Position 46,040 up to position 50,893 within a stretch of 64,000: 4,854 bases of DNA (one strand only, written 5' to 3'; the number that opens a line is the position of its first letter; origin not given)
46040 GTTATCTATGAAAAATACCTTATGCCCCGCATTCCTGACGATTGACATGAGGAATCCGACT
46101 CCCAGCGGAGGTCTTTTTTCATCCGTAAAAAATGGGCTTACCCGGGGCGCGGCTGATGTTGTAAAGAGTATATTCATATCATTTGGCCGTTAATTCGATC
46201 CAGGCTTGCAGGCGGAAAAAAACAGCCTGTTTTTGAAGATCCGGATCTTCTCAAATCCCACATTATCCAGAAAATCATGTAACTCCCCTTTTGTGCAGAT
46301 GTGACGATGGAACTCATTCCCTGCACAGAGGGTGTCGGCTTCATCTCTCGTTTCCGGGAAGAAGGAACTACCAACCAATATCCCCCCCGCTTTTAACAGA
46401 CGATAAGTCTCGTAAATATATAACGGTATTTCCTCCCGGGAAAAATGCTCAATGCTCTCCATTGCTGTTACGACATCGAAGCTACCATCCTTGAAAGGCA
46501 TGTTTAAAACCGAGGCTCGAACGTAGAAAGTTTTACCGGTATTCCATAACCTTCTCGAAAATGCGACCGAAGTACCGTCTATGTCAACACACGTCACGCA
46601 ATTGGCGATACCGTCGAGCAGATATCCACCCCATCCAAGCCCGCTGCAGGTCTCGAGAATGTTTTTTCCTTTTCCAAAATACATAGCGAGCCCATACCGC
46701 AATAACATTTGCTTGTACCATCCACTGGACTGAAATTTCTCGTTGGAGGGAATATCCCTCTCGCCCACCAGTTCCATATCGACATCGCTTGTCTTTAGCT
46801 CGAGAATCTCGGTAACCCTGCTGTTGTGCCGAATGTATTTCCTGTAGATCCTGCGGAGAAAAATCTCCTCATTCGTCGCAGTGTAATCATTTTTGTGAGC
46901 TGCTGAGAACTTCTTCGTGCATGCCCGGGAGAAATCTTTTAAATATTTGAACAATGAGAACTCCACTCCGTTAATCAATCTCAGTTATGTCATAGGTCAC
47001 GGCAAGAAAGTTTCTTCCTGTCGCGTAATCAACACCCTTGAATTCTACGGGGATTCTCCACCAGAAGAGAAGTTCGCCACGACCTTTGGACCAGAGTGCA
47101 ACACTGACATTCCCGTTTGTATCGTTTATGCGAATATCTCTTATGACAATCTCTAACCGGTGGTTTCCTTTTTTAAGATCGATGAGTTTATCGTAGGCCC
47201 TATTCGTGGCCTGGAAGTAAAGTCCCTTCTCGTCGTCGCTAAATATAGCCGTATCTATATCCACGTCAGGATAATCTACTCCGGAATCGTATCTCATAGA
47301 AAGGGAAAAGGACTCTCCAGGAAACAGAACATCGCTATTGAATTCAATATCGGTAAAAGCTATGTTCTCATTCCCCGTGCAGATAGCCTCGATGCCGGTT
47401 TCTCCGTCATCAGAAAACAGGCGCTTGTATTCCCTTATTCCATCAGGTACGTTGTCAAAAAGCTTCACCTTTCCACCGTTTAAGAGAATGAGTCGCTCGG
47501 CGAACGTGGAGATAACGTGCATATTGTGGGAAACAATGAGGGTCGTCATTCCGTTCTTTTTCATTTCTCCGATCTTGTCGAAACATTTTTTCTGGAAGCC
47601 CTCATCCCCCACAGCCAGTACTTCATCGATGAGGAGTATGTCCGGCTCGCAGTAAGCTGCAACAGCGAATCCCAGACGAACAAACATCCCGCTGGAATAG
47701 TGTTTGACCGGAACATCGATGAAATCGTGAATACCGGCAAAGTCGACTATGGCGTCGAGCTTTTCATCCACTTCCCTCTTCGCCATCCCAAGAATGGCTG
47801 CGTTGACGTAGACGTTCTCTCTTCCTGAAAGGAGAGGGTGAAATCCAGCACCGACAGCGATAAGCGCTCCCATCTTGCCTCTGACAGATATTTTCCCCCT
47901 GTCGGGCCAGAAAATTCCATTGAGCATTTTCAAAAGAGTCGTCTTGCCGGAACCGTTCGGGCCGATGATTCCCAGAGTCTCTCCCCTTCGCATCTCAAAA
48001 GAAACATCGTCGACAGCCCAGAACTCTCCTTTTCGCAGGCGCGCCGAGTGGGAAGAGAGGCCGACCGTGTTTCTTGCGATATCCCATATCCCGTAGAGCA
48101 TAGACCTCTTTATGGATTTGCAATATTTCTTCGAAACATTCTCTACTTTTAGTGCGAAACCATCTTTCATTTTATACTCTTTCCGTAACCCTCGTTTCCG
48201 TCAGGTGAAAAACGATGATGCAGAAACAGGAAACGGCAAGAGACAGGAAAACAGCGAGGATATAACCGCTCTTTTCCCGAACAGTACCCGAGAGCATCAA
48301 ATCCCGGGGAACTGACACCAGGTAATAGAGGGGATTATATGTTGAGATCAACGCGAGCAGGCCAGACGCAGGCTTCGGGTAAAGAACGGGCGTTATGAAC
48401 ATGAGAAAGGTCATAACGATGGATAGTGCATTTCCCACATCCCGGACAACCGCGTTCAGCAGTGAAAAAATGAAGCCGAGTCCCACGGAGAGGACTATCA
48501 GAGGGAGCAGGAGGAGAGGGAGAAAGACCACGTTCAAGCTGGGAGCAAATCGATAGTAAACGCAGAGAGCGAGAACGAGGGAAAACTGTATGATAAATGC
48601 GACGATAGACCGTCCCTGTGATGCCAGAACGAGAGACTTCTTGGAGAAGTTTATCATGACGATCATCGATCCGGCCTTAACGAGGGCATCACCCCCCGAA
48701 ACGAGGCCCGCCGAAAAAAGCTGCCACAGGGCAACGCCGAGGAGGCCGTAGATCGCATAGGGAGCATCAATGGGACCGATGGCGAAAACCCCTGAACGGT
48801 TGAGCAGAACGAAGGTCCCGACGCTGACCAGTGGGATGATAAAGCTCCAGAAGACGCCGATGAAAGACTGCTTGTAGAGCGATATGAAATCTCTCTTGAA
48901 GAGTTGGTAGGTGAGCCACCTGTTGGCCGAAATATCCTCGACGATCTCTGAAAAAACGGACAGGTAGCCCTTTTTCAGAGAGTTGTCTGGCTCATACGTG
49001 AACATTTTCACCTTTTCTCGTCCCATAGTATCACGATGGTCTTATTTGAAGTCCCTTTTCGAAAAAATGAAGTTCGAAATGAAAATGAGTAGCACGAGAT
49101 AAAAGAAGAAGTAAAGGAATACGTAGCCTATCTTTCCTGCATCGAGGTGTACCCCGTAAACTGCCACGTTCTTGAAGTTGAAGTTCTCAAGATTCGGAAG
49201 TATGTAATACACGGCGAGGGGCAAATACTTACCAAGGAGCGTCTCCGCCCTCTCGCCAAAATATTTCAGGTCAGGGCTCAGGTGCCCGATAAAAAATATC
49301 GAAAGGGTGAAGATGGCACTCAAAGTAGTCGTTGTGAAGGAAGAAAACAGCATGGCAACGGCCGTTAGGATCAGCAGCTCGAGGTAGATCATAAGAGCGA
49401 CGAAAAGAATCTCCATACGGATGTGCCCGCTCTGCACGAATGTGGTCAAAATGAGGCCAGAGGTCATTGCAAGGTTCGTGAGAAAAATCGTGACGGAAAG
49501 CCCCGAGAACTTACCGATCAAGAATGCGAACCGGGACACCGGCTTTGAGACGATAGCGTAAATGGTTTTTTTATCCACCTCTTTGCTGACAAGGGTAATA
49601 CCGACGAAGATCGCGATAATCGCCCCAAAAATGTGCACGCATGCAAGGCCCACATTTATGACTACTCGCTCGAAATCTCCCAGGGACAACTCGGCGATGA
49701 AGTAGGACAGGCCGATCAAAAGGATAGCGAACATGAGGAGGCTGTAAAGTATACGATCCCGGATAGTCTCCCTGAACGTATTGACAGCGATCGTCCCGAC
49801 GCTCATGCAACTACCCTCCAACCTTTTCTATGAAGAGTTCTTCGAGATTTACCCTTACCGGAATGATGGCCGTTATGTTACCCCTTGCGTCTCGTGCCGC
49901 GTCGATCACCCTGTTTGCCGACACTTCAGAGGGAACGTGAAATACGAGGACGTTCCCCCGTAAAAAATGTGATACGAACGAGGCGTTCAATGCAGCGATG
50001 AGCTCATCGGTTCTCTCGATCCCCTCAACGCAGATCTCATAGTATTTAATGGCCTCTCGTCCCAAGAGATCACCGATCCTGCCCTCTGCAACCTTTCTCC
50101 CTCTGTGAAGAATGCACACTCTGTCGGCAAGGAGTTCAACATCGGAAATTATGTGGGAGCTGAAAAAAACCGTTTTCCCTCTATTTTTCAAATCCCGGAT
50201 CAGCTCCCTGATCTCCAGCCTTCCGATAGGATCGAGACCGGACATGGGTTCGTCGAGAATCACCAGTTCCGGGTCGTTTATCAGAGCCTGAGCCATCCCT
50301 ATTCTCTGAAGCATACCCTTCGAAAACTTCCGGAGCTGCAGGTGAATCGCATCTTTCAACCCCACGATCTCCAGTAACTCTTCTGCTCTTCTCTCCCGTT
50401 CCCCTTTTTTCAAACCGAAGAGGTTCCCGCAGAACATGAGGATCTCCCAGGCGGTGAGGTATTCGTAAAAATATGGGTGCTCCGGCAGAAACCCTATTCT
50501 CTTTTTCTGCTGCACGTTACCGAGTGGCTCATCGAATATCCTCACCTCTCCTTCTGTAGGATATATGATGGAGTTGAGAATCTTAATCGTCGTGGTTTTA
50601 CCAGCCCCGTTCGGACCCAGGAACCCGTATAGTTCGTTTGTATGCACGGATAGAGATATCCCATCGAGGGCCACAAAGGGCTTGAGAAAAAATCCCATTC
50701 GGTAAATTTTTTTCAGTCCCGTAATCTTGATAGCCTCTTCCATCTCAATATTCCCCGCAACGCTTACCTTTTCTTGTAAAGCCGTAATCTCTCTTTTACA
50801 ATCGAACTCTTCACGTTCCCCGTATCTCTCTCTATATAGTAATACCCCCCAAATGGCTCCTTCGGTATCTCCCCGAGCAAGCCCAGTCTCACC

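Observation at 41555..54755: Pilin-linked glycan island: pilins, Wzy_C-family ligase, pilGHI-like ABC transporter, Wzm/Wzt exporter, methyltransferase, B12-radical SAM and multiple GT2s on one strand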

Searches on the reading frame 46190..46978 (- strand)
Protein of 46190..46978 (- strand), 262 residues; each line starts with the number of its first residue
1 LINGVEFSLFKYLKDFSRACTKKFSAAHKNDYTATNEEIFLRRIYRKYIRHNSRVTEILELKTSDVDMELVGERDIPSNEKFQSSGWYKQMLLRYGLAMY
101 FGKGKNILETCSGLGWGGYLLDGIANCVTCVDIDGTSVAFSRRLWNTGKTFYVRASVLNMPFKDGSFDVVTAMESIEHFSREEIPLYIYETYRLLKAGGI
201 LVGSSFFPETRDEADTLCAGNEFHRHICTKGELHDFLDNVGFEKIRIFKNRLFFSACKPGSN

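Call 4: search_protein_families(library=pfam, proteins=[window:46190-46978:-], max_evalue=0.01)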
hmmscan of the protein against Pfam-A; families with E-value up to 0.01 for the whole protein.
window:46190-46978:- (262 aa): 7 families
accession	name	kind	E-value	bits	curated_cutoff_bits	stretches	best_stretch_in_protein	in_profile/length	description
PF08241.18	Methyltransf_11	-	2.4e-13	51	21.2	1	120-202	10-94/95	Methyltransferase domain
PF13649.12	Methyltransf_25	-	3.4e-12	47.3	27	1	107-199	1-97/97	Methyltransferase domain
PF13489.12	Methyltransf_23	-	1.4e-06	28.5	27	1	100-245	19-162/164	Methyltransferase domain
PF08242.18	Methyltransf_12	-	2.5e-06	28.6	30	1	118-201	8-98/98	Methyltransferase domain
PF01209.24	Ubie_methyltran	-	9.5e-05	22.3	20.1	1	103-202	47-150/233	ubiE/COQ5 methyltransferase family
PF02353.26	CMAS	-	0.0001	22.2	27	1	103-219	62-180/273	Mycolic acid cyclopropane synthetase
PF13847.12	Methyltransf_31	-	0.00055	20.1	27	1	128-214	31-126/145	Methyltransferase domain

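Call 13: search_protein_families(library=ncbifam, proteins=[window:46190-46978:-], max_evalue=0.01)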
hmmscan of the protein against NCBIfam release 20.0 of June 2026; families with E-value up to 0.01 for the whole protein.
window:46190-46978:- (262 aa): 14 families
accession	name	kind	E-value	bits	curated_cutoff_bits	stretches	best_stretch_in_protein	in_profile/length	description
NF045823.1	PthPhpthDimycoMt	equivalog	6.8e-10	38.6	300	1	103-205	66-168/256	phthiotriol/phenolphthiotriol dimycocerosates methyltransferase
NF045825.1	FAmtase_mtf2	equivalog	1.8e-08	33.9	400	1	103-202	58-157/248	fatty-acid O-methyltransferase Mtf2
TIGR02072.1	BioC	equivalog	5e-05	23.2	184.95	1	105-246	36-175/244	malonyl-ACP O-methyltransferase BioC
NF045667.1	MTase_DVU1556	equivalog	6.9e-05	22.4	155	1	103-243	22-161/213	DVU_1556 family methyltransferase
TIGR01934.1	MenG_MenH_UbiE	subfamily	7.8e-05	22.1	158.35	1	103-203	39-141/223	ubiquinone/menaquinone biosynthesis methyltransferase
NF045649.1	2X_seleno_MduS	exception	0.00039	19.5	380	1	106-204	44-148/338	methyltransferase domain-containing selenoprotein MduS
TIGR01983.1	UbiG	equivalog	0.00055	19.3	102.95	1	124-205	70-153/228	bifunctional 2-polyprenyl-6-hydroxyphenol methylase/3-demethylubiquinol 3-O-methyltransferase UbiG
NF001242.0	PRK00216.1-3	equivalog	0.002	17.6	351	1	149-202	123-174/258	bifunctional demethylmenaquinone methyltransferase/2-methoxy-6-polyprenyl-1,4-benzoquinol methylase UbiE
NF043040.1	corrin_prot_MT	hypoth_equivalog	0.0042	16.5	180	1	128-202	66-146/216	corrinoid protein-associated methyltransferase CpaM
NF004452.0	PRK05785.1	equivalog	0.0045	16.5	207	1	98-174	46-118/228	hypothetical protein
NF040703.1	cyclopro_CfaB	exception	0.0053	15.6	650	0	163-234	223-295/393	C17 cyclopropane fatty acid synthase CfaB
NF001244.0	PRK00216.1-5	equivalog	0.0066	15.8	216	0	128-202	76-152/236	bifunctional demethylmenaquinone methyltransferase/2-methoxy-6-polyprenyl-1,4-benzoquinol methylase UbiE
NF041255.1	mycofact_MftM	equivalog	0.0067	15.8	200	0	104-195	140-233/289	mycofactocin oligosaccharide methyltransferase MftM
NF038099.1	AsSugarArsM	exception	0.0083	15.3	400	0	155-247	123-218/321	arsenosugar biosynthesis arsenite methyltransferase ArsM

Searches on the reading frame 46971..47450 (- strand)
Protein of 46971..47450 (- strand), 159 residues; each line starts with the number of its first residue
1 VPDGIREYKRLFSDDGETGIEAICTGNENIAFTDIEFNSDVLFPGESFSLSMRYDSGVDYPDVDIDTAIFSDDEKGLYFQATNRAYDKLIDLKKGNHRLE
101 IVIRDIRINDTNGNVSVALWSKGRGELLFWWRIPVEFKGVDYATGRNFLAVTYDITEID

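Call 61: search_protein_families(library=pfam, proteins=[window:46971-47450:-], max_evalue=10)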
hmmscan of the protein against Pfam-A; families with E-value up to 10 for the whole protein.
window:46971-47450:- (159 aa): 1 family
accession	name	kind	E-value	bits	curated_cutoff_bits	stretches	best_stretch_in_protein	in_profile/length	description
PF17244.8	CDC24_OB3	-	0.27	11.4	25.4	1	98-126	26-50/216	Cell division control protein 24, OB domain 3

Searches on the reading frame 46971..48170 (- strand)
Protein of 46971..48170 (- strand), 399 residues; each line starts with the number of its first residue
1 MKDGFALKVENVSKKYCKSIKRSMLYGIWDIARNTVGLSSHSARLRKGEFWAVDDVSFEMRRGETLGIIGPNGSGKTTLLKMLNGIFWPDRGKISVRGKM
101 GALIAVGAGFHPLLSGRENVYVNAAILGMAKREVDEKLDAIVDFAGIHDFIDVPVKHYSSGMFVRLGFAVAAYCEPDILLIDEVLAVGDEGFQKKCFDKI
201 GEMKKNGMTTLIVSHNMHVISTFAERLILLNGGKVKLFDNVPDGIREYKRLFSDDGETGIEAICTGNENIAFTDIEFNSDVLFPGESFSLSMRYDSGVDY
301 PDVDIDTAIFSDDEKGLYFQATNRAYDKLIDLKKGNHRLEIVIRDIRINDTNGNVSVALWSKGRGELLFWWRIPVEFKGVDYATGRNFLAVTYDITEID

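Call 4: search_protein_families(library=pfam, proteins=[window:46971-48170:-], max_evalue=0.01)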
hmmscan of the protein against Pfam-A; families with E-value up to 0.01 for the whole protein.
window:46971-48170:- (399 aa): 5 families
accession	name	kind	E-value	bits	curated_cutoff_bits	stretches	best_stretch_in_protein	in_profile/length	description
PF00005.33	ABC_tran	-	2.7e-22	80.3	25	1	54-184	2-135/137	ABC transporter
PF13304.12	AAA_21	-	2.7e-06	28.1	27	1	67-89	3-25/304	AAA domain, putative AbiEii toxin, Type IV TA system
PF13555.12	AAA_29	-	0.00044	20.4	27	1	54-91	13-50/61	P-loop containing region of AAA domain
PF13476.12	AAA_23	-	0.0005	21.2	27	1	67-90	23-46/201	AAA domain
PF02463.25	SMC_N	-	0.0013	18.7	40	0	66-81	27-42/220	RecF/RecN/SMC N terminal domain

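Call 13: search_protein_families(library=ncbifam, proteins=[window:46971-48170:-], max_evalue=0.01)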
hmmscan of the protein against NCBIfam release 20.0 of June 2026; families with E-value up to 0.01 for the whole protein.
window:46971-48170:- (399 aa): 183 families (the best 25 are shown)
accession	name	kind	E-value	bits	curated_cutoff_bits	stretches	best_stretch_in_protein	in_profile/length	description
NF010065.0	PRK13545.1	equivalog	4.6e-57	193.9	538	1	44-252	30-238/549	teichoic acids export protein ATP-binding subunit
NF010066.0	PRK13546.1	equivalog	3e-50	171.1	320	1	47-254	34-240/264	teichoic acids export ABC transporter ATP-binding subunit TagH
NF050108.1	galactan_ABC_ATP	equivalog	1.6e-42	145.4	400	1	52-249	44-241/244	galactan export ABC transporter ATP-binding subunit Wzt/RfbE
TIGR01188.1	drrA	subfamily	2.2e-35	122.4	312.45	1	48-240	4-207/302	daunorubicin resistance ABC transporter, ATP-binding protein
TIGR04521.1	ECF_ATPase_2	equivalog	1.4e-26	93.2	330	2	124-244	110-232/279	energy-coupling factor transporter ATPase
NF010060.0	PRK13537.1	equivalog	2.1e-26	92.6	521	1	41-234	19-223/314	nodulation factor ABC transporter ATP-binding protein NodI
NF010059.0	PRK13536.1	equivalog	8.1e-26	90.6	549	1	48-234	54-251/342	nodulation factor ABC transporter ATP-binding protein NodI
TIGR01288.1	nodI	equivalog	9.4e-26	90.5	424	1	48-243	15-220/303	nodulation factor ABC transporter ATP-binding protein NodI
TIGR03740.1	galliderm_ABC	subfamily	3.2e-25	89.1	309.75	1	51-241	14-208/223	lantibiotic protection ABC transporter ATP-binding subunit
NF033858.1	ABC2_perm_RbbA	equivalog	3.4e-25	88.1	1050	2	37-99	266-328/909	ribosome-associated ATPase/putative transporter RbbA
TIGR04520.1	ECF_ATPase_1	equivalog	8.4e-23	81.1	315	2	49-99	14-64/269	energy-coupling factor transporter ATPase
NF010156.0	PRK13635.1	equivalog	1.2e-22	80.4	392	2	47-98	17-68/279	energy-coupling factor ABC transporter ATP-binding protein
NF040933.2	ABC_arch_GlcV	equivalog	6.6e-22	77.9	450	1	46-239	15-224/357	glucose ABC transporter ATP-binding protein GlcV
TIGR02673.1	FtsE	equivalog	9.6e-22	77.7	264.85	2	117-233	97-213/214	cell division ATP-binding protein FtsE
NF010158.0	PRK13637.1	equivalog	1.8e-21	76.5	390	2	126-250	111-238/287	energy-coupling factor transporter ATPase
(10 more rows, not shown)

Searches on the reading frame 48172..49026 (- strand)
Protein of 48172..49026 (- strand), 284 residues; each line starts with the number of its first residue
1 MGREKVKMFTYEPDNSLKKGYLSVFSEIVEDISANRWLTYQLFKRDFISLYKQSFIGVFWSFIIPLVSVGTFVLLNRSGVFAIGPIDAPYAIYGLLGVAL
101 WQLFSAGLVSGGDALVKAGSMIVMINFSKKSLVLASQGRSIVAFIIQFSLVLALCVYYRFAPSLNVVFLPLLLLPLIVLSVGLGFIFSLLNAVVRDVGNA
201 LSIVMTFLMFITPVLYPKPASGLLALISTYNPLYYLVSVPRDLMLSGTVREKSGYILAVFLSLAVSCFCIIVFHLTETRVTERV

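Call 4: search_protein_families(library=pfam, proteins=[window:48172-49026:-], max_evalue=0.01)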
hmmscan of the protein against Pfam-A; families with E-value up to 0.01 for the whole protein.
window:48172-49026:- (284 aa): 2 families
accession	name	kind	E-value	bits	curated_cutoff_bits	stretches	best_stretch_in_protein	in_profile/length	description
PF01061.29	ABC2_membrane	-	6.5e-09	36.1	26.9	1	40-242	4-208/211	ABC-2 type transporter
PF12698.13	ABC2_membrane_3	-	0.0014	18.2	31.6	1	117-272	186-343/347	ABC-2 family transporter protein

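Call 13: search_protein_families(library=ncbifam, proteins=[window:48172-49026:-], max_evalue=0.01)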
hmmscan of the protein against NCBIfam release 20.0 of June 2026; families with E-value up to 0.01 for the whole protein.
window:48172-49026:- (284 aa): 1 family
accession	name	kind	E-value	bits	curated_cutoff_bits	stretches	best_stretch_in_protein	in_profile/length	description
NF050109.1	galactan_ABC_perm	equivalog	1.2e-09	38.1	380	1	22-277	8-263/272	galactan export ABC transporter permease subunit Wzm/RfbD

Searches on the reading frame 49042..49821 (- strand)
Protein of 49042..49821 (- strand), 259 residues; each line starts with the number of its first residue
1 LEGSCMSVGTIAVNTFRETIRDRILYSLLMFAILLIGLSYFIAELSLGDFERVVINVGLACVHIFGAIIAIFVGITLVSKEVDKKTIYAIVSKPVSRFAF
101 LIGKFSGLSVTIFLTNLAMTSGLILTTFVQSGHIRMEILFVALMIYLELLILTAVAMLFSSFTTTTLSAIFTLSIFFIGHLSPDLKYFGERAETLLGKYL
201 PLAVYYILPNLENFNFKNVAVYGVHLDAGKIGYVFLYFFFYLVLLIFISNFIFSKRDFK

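Call 4: search_protein_families(library=pfam, proteins=[window:49042-49821:-], max_evalue=0.01)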
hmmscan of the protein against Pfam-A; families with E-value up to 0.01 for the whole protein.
window:49042-49821:- (259 aa): 2 families
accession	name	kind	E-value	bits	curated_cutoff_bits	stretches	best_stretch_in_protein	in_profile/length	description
PF12679.13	ABC2_membrane_2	-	9.5e-13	48.5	27.2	1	12-257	4-282/283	ABC-2 family transporter protein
PF12730.13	ABC2_membrane_4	-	8.8e-06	26.3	27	1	27-177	21-177/179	ABC-2 family transporter protein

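Call 13: search_protein_families(library=ncbifam, proteins=[window:49042-49821:-], max_evalue=0.01)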
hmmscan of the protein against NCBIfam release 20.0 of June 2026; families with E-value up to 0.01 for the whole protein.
window:49042-49821:- (259 aa): 0 families

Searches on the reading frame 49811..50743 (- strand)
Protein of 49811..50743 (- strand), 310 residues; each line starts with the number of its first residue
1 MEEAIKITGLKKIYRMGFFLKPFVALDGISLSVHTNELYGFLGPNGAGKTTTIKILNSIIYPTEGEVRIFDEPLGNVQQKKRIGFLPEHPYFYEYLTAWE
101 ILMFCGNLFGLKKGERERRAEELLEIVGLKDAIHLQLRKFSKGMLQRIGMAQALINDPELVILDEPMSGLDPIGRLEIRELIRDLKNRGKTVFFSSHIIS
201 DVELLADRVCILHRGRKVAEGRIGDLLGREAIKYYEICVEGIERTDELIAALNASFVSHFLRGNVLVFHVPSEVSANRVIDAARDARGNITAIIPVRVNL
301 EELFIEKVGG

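Call 4: search_protein_families(library=pfam, proteins=[window:49811-50743:-], max_evalue=0.01)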
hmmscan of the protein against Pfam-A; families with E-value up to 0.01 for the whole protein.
window:49811-50743:- (310 aa): 3 families
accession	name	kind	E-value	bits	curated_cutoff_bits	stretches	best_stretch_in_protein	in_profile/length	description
PF00005.33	ABC_tran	-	9e-28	98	25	1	26-167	1-136/137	ABC transporter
PF13304.12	AAA_21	-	1.9e-11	45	27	1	128-197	226-298/304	AAA domain, putative AbiEii toxin, Type IV TA system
PF13732.12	DrrA1-3_C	-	7.2e-05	23.9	27.4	1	239-308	17-81/81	ATP-binding protein DrrA1-3-like, C-terminal domain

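Call 13: search_protein_families(library=ncbifam, proteins=[window:49811-50743:-], max_evalue=0.01)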
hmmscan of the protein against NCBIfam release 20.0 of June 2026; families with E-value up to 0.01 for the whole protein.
window:49811-50743:- (310 aa): 183 families (the best 25 are shown)
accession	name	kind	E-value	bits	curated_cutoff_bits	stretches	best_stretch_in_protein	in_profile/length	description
TIGR01188.1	drrA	subfamily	3.9e-64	216.8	312.45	1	23-307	6-300/302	daunorubicin resistance ABC transporter, ATP-binding protein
TIGR03522.1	GldA_ABC_ATP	equivalog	1e-56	192.6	402.6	1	24-305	16-298/301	gliding motility-associated ABC transporter ATP-binding subunit GldA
TIGR03740.1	galliderm_ABC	subfamily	6e-54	183.1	309.75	1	24-222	14-207/223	lantibiotic protection ABC transporter ATP-binding subunit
NF010060.0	PRK13537.1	equivalog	1.5e-47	162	521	1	24-231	29-238/314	nodulation factor ABC transporter ATP-binding protein NodI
NF010059.0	PRK13536.1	equivalog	1.6e-45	155.4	549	1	4-232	43-266/342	nodulation factor ABC transporter ATP-binding protein NodI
TIGR01288.1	nodI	equivalog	7.1e-44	150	424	1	23-235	17-230/303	nodulation factor ABC transporter ATP-binding protein NodI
NF033858.1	ABC2_perm_RbbA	equivalog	1.7e-43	148.7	1050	1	22-226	278-484/909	ribosome-associated ATPase/putative transporter RbbA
TIGR04521.1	ECF_ATPase_2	equivalog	3.8e-39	134.4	330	1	5-228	1-234/279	energy-coupling factor transporter ATPase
TIGR04406.1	LPS_export_lptB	equivalog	1.6e-36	125.8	240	1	25-233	16-229/239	LPS export ABC transporter ATP-binding protein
TIGR01186.1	proV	subfamily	2.4e-36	125.6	326.6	1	25-242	8-233/363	betaine/proline/choline family ABC transporter ATP-binding protein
NF047565.1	PSM_export_PmtA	equivalog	8.6e-36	123.7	350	1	24-229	15-218/282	phenol-soluble modulin export ABC transporter ATP-binding protein PmtA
TIGR03864.1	PQQ_ABC_ATP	hypoth_equivalog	2.3e-35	122.2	302.25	1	24-230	15-223/236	ABC transporter, ATP-binding subunit, PQQ-dependent alcohol dehydrogenase system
NF040933.2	ABC_arch_GlcV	equivalog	4.6e-33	114.6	450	1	5-222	3-225/357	glucose ABC transporter ATP-binding protein GlcV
NF047568.1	PSM_export_PmtC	equivalog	1.5e-32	113.2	375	1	25-220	15-201/290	phenol-soluble modulin export ABC transporter ATP-binding protein PmtC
TIGR04520.1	ECF_ATPase_1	equivalog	7.1e-31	107.6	315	1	7-237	3-235/269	energy-coupling factor transporter ATPase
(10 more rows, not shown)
